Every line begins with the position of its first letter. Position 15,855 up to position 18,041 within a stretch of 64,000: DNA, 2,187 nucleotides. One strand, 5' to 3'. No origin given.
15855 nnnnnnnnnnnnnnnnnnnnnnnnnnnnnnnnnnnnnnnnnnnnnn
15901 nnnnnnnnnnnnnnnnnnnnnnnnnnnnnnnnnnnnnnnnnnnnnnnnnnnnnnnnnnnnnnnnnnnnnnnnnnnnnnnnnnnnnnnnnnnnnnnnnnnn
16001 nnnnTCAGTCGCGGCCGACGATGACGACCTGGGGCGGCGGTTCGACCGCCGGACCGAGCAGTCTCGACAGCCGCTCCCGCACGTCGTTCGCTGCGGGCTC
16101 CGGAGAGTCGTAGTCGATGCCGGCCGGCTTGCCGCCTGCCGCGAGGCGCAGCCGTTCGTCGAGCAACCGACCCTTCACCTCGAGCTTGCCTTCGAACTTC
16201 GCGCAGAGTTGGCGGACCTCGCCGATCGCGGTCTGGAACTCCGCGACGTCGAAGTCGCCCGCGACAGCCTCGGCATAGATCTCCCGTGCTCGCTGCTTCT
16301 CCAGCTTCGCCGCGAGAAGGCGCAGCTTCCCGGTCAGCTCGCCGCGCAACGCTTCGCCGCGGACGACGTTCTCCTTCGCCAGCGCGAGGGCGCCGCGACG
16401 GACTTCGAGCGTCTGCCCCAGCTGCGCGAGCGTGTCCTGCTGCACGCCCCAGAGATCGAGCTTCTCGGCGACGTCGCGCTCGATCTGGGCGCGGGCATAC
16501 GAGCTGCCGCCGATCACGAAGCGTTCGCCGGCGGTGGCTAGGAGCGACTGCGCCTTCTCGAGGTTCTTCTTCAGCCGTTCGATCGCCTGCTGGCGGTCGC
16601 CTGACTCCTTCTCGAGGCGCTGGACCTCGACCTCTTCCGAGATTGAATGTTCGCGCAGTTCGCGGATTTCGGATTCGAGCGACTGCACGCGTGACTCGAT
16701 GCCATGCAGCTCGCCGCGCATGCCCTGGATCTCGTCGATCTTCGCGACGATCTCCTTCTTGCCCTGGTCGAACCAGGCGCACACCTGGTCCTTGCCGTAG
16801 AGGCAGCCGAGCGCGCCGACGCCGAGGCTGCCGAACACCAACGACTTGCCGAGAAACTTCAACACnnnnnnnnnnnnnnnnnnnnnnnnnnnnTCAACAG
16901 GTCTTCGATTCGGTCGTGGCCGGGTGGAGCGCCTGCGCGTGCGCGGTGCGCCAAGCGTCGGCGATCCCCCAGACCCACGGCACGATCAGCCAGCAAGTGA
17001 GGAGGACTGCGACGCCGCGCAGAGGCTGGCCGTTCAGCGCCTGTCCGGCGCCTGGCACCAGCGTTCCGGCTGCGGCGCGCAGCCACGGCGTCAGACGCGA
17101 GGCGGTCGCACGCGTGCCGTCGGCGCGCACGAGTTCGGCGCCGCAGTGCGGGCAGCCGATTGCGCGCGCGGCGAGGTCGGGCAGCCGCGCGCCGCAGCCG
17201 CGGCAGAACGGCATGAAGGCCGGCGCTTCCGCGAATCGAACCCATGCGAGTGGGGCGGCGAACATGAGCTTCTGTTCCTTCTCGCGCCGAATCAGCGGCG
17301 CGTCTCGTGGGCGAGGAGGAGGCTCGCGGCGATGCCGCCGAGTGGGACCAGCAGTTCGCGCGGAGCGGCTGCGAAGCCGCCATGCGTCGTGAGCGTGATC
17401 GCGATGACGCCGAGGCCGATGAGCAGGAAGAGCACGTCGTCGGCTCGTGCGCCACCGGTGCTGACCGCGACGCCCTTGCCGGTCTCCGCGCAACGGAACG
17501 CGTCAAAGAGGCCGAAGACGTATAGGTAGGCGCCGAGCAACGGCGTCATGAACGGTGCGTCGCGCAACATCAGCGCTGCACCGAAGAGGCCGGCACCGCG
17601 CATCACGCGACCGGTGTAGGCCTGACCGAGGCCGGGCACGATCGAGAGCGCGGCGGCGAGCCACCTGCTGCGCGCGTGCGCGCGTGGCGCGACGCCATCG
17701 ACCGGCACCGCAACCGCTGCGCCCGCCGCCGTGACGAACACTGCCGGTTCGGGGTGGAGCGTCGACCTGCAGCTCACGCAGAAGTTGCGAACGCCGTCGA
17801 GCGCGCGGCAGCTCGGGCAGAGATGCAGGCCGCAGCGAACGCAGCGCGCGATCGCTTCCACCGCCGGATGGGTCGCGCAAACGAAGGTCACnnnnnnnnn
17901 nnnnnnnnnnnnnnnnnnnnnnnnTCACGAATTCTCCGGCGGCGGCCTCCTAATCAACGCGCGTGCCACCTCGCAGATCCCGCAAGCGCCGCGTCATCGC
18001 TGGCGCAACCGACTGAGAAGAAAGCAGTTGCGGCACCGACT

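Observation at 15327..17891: Candidate Psp-like envelope-stress effector operon: two Zn-ribbon membrane proteins plus two membrane-anchored coiled-coil proteins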

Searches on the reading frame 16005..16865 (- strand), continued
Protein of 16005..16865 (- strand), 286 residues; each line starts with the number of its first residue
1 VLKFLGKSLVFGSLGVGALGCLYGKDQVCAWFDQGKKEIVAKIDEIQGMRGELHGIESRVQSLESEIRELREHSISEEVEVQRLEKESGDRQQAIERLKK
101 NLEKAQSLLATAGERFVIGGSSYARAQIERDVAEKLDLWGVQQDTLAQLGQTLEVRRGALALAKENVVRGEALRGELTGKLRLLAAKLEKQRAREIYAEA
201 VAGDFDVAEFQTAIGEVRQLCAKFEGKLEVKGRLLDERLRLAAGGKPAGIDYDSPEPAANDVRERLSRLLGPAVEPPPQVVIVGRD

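Call 87: search_protein_families(library=pfam, proteins=[L036:7947-8570:+, L037:5465-6106:+, L021:11004-11609:+, L034:8377-9018:+, L035:2163-3539:+], max_evalue=0.1)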
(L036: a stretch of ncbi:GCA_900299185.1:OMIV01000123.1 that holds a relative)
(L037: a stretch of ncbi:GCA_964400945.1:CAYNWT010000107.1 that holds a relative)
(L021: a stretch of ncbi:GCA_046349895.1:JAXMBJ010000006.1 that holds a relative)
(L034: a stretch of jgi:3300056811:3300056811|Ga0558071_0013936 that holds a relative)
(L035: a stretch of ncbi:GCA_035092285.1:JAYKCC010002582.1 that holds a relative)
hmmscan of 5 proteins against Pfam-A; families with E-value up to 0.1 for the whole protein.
L036:7947-8570:+ (207 aa): 1 family
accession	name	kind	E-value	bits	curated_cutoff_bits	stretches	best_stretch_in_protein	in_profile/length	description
PF00498.31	FHA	-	0.004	18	20.7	1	31-94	3-64/67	FHA domain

L037:5465-6106:+ (213 aa): 2 families
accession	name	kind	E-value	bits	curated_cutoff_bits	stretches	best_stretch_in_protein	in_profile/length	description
PF00498.31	FHA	-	0.00017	22.4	20.7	1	59-105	16-67/67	FHA domain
PF16697.10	Yop-YscD_cpl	-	0.0016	19.1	33.2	1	53-106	27-85/94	Inner membrane component of T3SS, cytoplasmic domain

L021:11004-11609:+ (201 aa): 2 families
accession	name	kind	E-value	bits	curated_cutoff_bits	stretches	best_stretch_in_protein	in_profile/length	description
PF00498.31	FHA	-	6.1e-07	30.2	20.7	1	45-91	16-67/67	FHA domain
PF16697.10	Yop-YscD_cpl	-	0.035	14.8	33.2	0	39-100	27-92/94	Inner membrane component of T3SS, cytoplasmic domain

L034:8377-9018:+ (213 aa): 3 families
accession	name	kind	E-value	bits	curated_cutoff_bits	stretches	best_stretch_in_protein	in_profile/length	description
PF00498.31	FHA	-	2.5e-06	28.2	20.7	1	58-104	16-67/67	FHA domain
PF04863.19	EGF_alliinase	-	0.047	14.5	25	0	173-212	16-55/55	Alliinase EGF-like domain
PF16697.10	Yop-YscD_cpl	-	0.058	14.1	33.2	0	52-105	27-85/94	Inner membrane component of T3SS, cytoplasmic domain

L035:2163-3539:+ (458 aa): 4 families
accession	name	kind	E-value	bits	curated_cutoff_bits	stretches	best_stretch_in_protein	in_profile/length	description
PF00498.31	FHA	-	2.3e-05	25.2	20.7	1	284-347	1-67/67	FHA domain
PF22360.1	SbsC_spectrin-like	-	0.01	17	26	0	132-167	5-40/62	SbsC,spectrin-like repeat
PF13374.12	TPR_10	-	0.018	15.5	27.5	0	140-162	9-31/42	Tetratricopeptide repeat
PF07719.23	TPR_2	-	0.027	15.1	27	0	141-165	9-33/34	Tetratricopeptide repeat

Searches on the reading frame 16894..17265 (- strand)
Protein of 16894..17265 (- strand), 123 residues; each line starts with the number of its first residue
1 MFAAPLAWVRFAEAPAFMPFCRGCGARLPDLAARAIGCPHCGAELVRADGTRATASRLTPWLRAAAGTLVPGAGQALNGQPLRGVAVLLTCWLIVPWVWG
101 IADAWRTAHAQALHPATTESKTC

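Call 4: search_protein_families(library=pfam, proteins=[window:16894-17265:-], max_evalue=1)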
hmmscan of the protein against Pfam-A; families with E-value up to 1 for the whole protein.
window:16894-17265:- (123 aa): 19 families
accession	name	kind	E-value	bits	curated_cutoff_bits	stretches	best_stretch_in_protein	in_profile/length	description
PF13248.11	Zn_ribbon_3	-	0.00081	19.2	27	1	34-45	15-26/26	zinc-ribbon domain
PF13240.11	Zn_Ribbon_1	-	0.00083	19.5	25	1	38-45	2-9/23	zinc-ribbon domain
PF12773.13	DZR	-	0.0023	18.5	27.3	1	18-45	12-34/45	Double zinc ribbon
PF24463.1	DUF7577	-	0.0026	17.8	28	1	36-44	3-11/27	Domain of unknown function (DUF7577)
PF03119.21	DNA_ligase_ZBD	-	0.011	16.1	25.8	1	38-50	2-14/27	NAD-dependent DNA ligase C4 zinc finger domain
PF05154.21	TM2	-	0.014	16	27.9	1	79-105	26-51/51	TM2 domain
PF09538.15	FYDLN_acid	-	0.016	16.4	23.9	1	21-53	12-44/105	Protein of unknown function (FYDLN_acid)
PF24460.1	DUF7575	-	0.021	14.6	28.5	1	37-45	5-13/28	Domain of unknown function (DUF7575)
PF05810.19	NinF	-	0.023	15.1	27.5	0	21-30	2-11/25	NinF protein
PF20382.3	DUF6677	-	0.029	15.4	24.3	1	64-102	3-39/116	Family of unknown function (DUF6677)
PF23548.1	Zn_ribbon_FGT1_2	-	0.056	13.5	27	1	21-47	5-32/35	FORGETTER1 second zinc ribbon domain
PF23455.1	DUF7129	-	0.067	13.4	30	1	21-45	14-37/45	Domain of unknown function (DUF7129)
PF09723.15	Zn_ribbon_8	-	0.1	13.1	34.4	1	21-47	8-39/41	Zinc ribbon domain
PF01155.25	HypA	-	0.11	13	28.9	1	19-49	71-100/112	Hydrogenase/urease nickel incorporation, metallochaperone, hypA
PF22289.1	DmmA-like_C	-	0.13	12.7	27.4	1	20-46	3-29/44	Dimethylamine monooxygenase subunit DmmA-like, C-terminal domain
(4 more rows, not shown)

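Call 5: search_protein_families(library=ncbifam, proteins=[window:16894-17265:-], max_evalue=0.1)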
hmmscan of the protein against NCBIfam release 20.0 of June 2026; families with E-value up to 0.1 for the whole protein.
window:16894-17265:- (123 aa): 4 families
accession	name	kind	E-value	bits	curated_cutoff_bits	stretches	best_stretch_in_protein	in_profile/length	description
NF011481.0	PRK14890.1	equivalog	0.0011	18.9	61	1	19-54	10-47/61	putative Zn-ribbon RNA-binding protein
NF041909.1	HVO_2753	equivalog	0.0017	18.2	80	1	21-52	12-43/59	HVO_2753 family zinc finger protein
TIGR03655.1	anti_R_Lar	subfamily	0.051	13.9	39.6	0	38-46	4-12/55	Lar family restriction alleviation protein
NF001629.0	PRK00415.1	equivalog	0.097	12.2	70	0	31-55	29-53/62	30S ribosomal protein S27e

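Call 6: search_protein_families(library=padloc, proteins=[window:16894-17265:-], max_evalue=0.1)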
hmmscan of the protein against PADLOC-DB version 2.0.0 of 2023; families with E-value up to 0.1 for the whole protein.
window:16894-17265:- (123 aa): 1 family
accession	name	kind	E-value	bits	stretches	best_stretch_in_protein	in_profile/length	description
PDLC01691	Cas12f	-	0.026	12.5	1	20-45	290-315/332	CAS-V-F; effector__SPE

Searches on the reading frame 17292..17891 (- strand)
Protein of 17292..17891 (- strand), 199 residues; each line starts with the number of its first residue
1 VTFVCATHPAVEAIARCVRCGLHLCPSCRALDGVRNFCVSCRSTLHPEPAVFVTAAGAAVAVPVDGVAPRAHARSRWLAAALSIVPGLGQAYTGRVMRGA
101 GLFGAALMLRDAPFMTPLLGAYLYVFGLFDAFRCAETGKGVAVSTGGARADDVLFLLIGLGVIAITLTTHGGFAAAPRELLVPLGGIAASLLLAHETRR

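Call 4: search_protein_families(library=pfam, proteins=[window:17292-17891:-], max_evalue=1)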
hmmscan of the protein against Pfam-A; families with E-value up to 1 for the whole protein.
window:17292-17891:- (199 aa): 6 families
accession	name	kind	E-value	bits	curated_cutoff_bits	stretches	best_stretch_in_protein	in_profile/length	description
PF00643.29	zf-B_box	-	0.0075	16.9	24.1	1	4-28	5-29/42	B-box zinc finger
PF15913.10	Furin-like_2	-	0.043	14.5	28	1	13-46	50-79/102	Furin-like repeat, cysteine-rich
PF06221.18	zf-C2HC5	-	0.1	13.1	25.8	1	7-47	10-46/54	Putative zinc finger motif, C2HC5-type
PF18935.5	DUF5683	-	0.23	11.9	26.7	1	79-107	8-37/151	Family of unknown function (DUF5683)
PF22586.1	ANCHR-like_BBOX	-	0.27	11.8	27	1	4-28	1-24/39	ANCHR-like B-box zinc-binding domain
PF01485.27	IBR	-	0.68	10.5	24.3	0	14-30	41-57/65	IBR domain, a half RING-finger domain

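Call 5: search_protein_families(library=ncbifam, proteins=[window:17292-17891:-], max_evalue=0.1)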
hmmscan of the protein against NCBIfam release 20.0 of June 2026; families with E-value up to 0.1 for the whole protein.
window:17292-17891:- (199 aa): 0 families

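Call 6: search_protein_families(library=padloc, proteins=[window:17292-17891:-], max_evalue=0.1)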
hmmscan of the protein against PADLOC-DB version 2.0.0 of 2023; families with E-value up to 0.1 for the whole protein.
window:17292-17891:- (199 aa): 0 families

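Call 15: find_homologous_proteins(query=window:17292-17891:-)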
Query window:17292-17891:- (199 aa): 36 proteins with E <= 0.001 among 4637 candidates.
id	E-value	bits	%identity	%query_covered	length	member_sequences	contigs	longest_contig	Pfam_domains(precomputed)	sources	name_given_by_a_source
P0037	1.8e-123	428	100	100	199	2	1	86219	-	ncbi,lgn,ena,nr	ncbi:MAG: hypothetical protein EXS13_08400 [Planctomycetes bacterium]|nr:hypothetical protein [Planc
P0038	1.6e-79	285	67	100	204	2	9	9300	-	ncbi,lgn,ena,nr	ncbi:MAG: hypothetical protein FJ293_16590 [Planctomycetes bacterium]|nr:hypothetical protein [Planc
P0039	2.1e-78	281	67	100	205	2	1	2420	-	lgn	-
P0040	2.1e-77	278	67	100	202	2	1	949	-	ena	-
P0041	7.3e-72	260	64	100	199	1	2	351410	-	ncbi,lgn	-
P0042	9.6e-69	249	63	100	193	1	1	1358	-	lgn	-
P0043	1.1e-67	246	63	100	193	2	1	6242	-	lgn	-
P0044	2.4e-66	242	61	100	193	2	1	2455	-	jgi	jgi:hypothetical protein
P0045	3.5e-64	235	60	100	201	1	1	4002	-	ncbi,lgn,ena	-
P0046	5.2e-63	231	58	100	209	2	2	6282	-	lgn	-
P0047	2.8e-60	222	54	100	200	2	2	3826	-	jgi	jgi:hypothetical protein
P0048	2.6e-59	219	58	98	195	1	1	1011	-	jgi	-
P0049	8.7e-59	217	55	100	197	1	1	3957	-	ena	-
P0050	1.2e-58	216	57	100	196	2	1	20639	-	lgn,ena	-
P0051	1.7e-58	216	53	100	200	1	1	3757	-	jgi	-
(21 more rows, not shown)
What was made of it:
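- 17292..17891 (-): g1: B-box-like 8-ligand Zn finger (C-x2-H-x8-C-x2-C-x4-C-x2-C-x9-C-x2-C) + PGLGQ membrane module + two further hydrophobic helices. 36 homologue clusters, the three that carry names being Planctomycetes MAGs (call 15).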
